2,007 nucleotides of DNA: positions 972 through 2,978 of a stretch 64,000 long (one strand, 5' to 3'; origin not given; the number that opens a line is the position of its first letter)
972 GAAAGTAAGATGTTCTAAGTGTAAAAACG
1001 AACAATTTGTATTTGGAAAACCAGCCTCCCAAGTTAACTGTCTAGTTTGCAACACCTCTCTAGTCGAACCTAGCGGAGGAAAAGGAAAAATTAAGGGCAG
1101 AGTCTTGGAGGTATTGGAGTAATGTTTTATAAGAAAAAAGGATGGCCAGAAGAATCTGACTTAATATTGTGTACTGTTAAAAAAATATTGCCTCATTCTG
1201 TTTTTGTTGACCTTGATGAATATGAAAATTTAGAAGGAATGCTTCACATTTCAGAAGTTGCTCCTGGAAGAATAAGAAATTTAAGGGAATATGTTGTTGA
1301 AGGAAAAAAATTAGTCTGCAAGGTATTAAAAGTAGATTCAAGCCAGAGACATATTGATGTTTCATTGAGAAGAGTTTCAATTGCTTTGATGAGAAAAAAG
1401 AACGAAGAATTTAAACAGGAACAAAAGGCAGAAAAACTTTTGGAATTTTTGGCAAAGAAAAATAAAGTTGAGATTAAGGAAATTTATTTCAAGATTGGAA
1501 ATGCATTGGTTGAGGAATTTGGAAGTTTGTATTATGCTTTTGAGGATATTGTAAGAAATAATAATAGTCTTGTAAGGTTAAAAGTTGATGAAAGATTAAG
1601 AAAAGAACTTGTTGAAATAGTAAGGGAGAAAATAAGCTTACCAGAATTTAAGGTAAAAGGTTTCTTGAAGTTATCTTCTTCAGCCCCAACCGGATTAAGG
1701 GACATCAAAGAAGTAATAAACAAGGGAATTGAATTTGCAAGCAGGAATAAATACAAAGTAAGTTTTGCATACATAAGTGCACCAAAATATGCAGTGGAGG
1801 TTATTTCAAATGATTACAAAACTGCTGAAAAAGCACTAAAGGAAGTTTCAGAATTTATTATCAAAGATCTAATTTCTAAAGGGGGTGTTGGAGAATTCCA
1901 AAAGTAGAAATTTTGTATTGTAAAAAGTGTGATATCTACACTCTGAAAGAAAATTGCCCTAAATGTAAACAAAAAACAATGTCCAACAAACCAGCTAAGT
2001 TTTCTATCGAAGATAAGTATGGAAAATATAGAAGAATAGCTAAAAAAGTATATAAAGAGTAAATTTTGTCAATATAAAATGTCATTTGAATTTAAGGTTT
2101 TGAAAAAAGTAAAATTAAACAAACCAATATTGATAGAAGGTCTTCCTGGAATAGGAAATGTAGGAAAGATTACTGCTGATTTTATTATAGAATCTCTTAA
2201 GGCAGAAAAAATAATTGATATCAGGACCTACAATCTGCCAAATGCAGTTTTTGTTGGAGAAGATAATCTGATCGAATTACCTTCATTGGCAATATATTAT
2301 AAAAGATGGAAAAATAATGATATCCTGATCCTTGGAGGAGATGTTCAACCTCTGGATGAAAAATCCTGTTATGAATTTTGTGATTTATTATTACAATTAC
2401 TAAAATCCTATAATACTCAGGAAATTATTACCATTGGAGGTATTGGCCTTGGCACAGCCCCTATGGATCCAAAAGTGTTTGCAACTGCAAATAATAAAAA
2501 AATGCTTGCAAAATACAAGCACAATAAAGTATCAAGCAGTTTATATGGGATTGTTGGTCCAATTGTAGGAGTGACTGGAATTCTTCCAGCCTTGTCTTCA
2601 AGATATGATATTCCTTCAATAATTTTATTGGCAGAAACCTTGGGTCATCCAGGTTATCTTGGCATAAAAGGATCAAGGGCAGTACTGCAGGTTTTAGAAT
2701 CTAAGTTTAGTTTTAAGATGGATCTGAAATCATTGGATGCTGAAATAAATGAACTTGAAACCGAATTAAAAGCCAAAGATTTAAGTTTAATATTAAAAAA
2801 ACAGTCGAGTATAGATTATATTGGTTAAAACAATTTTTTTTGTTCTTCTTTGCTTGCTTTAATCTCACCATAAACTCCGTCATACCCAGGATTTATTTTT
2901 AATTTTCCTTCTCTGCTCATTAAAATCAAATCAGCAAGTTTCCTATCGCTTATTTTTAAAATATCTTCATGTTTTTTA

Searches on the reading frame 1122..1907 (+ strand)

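Call 30: search_protein_families(library=pfam, max_evalue=0.001, proteins=[window:1122-1907:+])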
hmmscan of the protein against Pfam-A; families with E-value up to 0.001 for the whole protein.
window:1122-1907:+ (261 aa): 3 families
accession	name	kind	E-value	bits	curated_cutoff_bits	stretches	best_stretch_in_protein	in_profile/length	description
PF07541.17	EIF_2_alpha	-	2.3e-22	79.6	22.8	1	122-232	2-114/114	Eukaryotic translation initiation factor 2 alpha subunit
PF00575.29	S1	-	2.3e-06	28.3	22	1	15-83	8-74/74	S1 RNA binding domain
PF23459.1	S1_RRP5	-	0.00011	23.1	27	1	14-82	6-72/72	RRP5 S1 domain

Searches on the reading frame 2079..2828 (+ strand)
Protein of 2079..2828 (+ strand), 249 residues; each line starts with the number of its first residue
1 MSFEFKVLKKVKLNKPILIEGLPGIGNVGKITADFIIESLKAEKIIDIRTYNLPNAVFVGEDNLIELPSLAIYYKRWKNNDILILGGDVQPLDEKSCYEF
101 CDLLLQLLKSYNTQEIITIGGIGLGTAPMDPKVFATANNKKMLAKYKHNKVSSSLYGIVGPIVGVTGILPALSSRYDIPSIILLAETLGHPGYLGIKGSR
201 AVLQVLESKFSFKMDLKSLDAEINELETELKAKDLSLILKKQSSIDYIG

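Call 30: search_protein_families(library=pfam, max_evalue=0.001, proteins=[window:2079-2828:+])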
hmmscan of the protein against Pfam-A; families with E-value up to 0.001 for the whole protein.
window:2079-2828:+ (249 aa): 1 family
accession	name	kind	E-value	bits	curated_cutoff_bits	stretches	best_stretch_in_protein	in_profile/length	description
PF09754.15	PAC2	-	8.8e-35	120.9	25.8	1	18-231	1-212/215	PAC2 family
